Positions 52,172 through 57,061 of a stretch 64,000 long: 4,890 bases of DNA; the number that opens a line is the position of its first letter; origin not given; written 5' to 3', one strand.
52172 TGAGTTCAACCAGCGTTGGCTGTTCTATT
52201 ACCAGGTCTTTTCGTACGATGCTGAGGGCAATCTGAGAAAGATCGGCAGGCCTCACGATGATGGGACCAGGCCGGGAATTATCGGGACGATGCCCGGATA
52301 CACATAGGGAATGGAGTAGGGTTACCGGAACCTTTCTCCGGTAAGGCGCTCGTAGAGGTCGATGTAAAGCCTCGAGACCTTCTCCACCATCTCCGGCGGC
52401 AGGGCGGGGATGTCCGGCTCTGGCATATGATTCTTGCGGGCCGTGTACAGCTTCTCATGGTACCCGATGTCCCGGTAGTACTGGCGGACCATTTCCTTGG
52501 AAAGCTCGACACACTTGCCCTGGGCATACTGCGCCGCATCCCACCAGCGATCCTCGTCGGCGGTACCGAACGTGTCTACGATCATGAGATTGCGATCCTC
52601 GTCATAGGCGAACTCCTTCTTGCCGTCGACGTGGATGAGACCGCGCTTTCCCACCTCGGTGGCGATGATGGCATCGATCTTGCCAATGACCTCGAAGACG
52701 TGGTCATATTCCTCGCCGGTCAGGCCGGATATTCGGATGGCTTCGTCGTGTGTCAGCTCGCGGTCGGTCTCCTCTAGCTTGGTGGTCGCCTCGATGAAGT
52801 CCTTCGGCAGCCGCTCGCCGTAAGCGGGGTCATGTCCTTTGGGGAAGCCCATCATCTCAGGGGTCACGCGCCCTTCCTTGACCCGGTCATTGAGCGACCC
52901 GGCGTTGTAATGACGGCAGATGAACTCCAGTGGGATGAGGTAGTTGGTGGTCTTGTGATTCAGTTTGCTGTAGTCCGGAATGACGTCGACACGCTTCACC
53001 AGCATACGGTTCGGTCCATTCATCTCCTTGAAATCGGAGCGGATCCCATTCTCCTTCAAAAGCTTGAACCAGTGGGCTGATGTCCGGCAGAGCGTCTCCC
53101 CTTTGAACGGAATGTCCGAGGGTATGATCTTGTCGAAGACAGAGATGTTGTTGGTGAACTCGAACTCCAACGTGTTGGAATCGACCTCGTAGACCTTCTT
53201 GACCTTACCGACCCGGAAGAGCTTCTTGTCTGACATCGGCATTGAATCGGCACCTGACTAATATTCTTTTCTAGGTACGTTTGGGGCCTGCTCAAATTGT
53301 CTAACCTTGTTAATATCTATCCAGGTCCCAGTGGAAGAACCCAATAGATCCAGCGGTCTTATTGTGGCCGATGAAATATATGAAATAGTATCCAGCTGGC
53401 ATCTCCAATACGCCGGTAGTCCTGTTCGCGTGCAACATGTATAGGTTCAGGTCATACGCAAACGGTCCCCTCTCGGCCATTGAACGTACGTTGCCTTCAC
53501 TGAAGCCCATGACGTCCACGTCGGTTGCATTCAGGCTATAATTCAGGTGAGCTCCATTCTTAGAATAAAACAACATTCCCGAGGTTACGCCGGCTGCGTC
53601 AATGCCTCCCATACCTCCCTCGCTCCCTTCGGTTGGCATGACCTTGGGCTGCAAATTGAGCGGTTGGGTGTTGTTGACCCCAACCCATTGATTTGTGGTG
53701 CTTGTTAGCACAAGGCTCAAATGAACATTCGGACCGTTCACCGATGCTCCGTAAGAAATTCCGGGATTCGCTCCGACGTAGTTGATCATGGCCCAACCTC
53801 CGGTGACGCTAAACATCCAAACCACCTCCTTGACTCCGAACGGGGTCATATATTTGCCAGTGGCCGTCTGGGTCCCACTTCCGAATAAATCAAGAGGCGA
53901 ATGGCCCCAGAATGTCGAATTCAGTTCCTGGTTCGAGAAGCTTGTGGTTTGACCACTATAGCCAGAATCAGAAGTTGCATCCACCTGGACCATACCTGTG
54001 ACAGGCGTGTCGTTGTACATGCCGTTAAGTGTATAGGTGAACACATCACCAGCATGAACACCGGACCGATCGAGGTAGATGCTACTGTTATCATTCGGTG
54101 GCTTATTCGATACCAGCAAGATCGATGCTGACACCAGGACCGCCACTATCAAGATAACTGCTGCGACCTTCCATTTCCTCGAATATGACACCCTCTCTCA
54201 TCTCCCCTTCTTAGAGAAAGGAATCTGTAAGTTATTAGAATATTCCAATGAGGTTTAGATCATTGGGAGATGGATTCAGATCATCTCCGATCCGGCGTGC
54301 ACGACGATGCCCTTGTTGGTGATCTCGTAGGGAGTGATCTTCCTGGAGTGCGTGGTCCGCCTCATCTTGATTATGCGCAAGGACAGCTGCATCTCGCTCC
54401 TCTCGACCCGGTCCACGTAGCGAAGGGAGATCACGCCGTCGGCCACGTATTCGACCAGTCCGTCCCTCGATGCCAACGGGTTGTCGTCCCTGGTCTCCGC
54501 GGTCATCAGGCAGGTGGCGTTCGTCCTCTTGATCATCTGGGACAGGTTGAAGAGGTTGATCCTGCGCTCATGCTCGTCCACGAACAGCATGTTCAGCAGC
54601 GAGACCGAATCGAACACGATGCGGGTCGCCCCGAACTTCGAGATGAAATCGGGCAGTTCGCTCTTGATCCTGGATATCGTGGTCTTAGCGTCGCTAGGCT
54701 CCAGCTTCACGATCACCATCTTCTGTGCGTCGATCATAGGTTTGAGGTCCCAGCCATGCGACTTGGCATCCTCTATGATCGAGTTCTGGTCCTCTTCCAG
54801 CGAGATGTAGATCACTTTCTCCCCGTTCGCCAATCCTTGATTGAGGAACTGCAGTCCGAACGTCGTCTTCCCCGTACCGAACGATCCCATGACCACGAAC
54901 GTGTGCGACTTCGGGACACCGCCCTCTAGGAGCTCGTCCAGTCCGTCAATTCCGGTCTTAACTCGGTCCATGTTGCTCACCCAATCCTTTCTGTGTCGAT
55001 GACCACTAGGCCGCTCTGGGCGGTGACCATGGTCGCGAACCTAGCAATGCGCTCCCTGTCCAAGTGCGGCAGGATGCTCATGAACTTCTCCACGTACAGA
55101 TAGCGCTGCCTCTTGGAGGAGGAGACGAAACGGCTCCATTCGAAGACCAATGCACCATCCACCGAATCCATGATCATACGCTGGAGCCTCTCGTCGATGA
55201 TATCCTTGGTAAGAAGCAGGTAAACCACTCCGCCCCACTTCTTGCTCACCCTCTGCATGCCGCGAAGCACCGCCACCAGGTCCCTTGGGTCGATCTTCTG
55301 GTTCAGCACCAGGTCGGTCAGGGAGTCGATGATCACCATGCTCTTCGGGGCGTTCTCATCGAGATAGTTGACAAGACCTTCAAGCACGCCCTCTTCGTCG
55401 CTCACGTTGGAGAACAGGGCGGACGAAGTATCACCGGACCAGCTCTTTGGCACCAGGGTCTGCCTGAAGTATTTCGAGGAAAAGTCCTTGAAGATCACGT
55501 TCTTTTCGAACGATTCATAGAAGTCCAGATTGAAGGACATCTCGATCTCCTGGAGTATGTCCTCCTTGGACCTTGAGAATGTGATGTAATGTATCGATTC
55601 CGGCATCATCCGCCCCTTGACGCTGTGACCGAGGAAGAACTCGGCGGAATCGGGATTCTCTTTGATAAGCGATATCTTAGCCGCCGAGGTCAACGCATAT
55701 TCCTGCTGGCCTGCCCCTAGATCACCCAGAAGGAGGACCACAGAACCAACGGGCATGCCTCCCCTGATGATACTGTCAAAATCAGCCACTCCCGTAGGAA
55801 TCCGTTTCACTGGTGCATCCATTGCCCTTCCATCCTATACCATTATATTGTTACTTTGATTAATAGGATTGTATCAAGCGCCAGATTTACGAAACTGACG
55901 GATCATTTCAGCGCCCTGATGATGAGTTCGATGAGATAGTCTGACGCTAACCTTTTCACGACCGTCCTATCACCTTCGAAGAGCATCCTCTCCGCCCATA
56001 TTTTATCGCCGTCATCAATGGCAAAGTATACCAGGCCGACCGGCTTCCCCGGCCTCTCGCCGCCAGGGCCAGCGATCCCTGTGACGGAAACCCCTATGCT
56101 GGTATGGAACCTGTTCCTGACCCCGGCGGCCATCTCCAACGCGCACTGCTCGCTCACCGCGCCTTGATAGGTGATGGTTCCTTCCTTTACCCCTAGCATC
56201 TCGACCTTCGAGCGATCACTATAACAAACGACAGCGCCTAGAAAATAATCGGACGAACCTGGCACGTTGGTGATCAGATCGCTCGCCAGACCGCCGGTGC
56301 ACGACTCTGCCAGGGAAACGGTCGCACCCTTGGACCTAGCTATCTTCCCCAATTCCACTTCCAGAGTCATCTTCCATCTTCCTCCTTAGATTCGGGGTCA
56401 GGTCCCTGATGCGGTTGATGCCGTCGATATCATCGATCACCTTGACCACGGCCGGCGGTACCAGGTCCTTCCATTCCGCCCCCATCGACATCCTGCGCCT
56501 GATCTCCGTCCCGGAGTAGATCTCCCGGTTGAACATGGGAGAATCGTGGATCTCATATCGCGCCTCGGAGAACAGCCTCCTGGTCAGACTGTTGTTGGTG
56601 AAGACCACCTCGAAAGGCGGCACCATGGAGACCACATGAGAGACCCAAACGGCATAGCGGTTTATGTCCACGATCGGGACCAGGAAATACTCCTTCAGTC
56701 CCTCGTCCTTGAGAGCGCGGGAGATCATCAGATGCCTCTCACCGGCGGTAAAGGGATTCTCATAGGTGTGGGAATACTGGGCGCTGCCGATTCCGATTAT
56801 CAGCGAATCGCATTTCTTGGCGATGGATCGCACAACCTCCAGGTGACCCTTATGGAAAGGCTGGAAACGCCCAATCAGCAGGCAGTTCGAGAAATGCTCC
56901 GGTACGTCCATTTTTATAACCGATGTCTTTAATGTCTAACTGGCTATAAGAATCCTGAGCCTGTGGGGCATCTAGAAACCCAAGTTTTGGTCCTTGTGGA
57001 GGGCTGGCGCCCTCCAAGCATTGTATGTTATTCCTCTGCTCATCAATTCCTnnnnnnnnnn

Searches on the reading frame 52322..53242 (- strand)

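Call 10: search_protein_families(library=pfam, proteins=[window:52322-53242:-], max_evalue=0.001)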
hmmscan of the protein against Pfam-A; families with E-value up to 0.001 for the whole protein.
window:52322-53242:- (306 aa): 1 family
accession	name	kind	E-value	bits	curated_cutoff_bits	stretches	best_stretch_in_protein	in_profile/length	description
PF01259.24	SAICAR_synt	-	1.1e-40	140.3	20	1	10-264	3-229/233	SAICAR synthetase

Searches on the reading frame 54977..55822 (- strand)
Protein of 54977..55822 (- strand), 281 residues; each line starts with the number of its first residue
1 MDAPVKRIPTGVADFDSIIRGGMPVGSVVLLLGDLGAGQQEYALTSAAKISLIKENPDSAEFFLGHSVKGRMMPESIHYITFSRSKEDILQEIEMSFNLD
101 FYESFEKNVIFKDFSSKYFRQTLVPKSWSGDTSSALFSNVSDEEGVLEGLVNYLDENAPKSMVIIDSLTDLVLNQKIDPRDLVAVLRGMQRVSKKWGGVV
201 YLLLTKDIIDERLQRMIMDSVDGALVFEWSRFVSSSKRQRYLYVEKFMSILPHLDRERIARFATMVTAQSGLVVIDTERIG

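Call 10: search_protein_families(library=pfam, proteins=[window:54977-55822:-], max_evalue=0.001)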
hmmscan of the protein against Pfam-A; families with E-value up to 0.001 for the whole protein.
window:54977-55822:- (281 aa): 2 families
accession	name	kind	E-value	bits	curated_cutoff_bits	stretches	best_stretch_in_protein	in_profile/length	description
PF06745.19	ATPase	-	2.6e-09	37.2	26.6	1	8-39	1-32/231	KaiC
PF08423.17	Rad51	-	0.00074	19.3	22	0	7-56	7-56/244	Rad51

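Call 11: search_protein_families(library=ncbifam, proteins=[window:54977-55822:-], max_evalue=0.00001)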
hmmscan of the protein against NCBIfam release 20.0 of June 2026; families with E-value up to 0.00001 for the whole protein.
window:54977-55822:- (281 aa): 3 families
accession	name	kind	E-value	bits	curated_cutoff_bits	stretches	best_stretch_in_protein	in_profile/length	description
TIGR03881.1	KaiC_arch_4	hypoth_equivalog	3.7e-10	39.9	247.8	0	6-43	1-38/231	KaiC domain-containing protein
NF052589.1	ArlH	equivalog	3.1e-07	30.3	215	0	138-252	95-205/229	archaellum protein ArlH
NF004723.0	PRK06067.1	subfamily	3.5e-06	26.7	194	0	5-39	13-47/243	flagellar accessory protein FlaH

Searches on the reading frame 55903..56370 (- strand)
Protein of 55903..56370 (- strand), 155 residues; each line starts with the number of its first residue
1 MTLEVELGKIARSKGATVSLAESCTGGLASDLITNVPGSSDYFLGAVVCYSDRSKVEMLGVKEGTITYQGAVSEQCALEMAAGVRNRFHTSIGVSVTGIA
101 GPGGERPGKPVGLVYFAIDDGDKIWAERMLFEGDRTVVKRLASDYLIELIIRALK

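Call 10: search_protein_families(library=pfam, proteins=[window:55903-56370:-], max_evalue=0.001)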
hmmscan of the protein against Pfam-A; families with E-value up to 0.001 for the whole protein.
window:55903-56370:- (155 aa): 1 family
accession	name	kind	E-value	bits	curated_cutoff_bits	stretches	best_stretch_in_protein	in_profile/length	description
PF02464.23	CinA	-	3.3e-50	170.2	23.5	1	3-153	4-154/155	Competence-damaged protein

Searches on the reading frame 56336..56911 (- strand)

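Call 10: search_protein_families(library=pfam, proteins=[window:56336-56911:-], max_evalue=0.001)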
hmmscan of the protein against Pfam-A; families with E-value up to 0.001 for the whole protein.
window:56336-56911:- (191 aa): 1 family
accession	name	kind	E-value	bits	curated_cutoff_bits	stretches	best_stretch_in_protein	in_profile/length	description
PF01467.32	CTP_transf_like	-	5.7e-18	65.8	21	1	12-140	2-133/133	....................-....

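Call 11: search_protein_families(library=ncbifam, proteins=[window:56336-56911:-], max_evalue=0.00001)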
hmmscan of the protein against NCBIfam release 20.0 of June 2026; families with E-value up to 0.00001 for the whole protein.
window:56336-56911:- (191 aa): 14 families
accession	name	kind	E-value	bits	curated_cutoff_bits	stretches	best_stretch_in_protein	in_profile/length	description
NF002243.0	PRK01153.1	subfamily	1.5e-72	242.8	127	1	10-174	3-169/175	nicotinamide-nucleotide adenylyltransferase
TIGR01527.1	arch_NMN_Atrans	equivalog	2.4e-69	232.1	181.2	1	11-171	3-165/167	nicotinamide-nucleotide adenylyltransferase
NF003786.0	PRK05379.1-2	equivalog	1.4e-17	63.9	397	1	6-99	13-107/354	bifunctional nicotinamide-nucleotide adenylyltransferase/Nudix hydroxylase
NF003788.0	PRK05379.1-5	equivalog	2.4e-16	60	354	1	7-97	5-95/351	bifunctional nicotinamide-nucleotide adenylyltransferase/Nudix hydroxylase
TIGR00125.1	cyt_tran_rel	domain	1.4e-15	57.2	27.7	1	12-70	4-62/65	adenylyltransferase/cytidyltransferase family protein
NF003791.0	PRK05379.2-3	equivalog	3.6e-15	56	409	1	7-93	5-92/340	bifunctional nicotinamide-nucleotide adenylyltransferase/Nudix hydroxylase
NF010365.0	PRK13793.1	equivalog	1.6e-14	54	198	1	7-98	4-95/196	nicotinate-nicotinamide nucleotide adenylyltransferase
NF003789.0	PRK05379.2-1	equivalog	4.2e-14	52.3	355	1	1-97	1-99/312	bifunctional nicotinamide mononucleotide adenylyltransferase/ADP-ribose pyrophosphatase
NF003787.0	PRK05379.1-4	equivalog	1.9e-11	43.5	449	1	6-83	8-85/346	bifunctional nicotinamide-nucleotide adenylyltransferase/Nudix hydroxylase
NF003790.0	PRK05379.2-2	equivalog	2.1e-11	43.5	403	1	11-114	23-129/354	bifunctional nicotinamide mononucleotide adenylyltransferase/ADP-ribose pyrophosphatase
NF003785.0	PRK05379.1-1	equivalog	1.4e-10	40.9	418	1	11-73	6-68/347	bifunctional nicotinamide-nucleotide adenylyltransferase/Nudix hydroxylase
NF000839.0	PRK00071.1-1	equivalog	5e-10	39.7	187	0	10-71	9-71/219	nicotinate-nucleotide adenylyltransferase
NF000840.1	PRK00071.1-3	equivalog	4.7e-08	32.7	150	0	10-87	9-85/201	nicotinate-nucleotide adenylyltransferase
TIGR00482.1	TIGR00482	equivalog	3.2e-07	30.6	112.45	0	117-160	147-189/194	nicotinate (nicotinamide) nucleotide adenylyltransferase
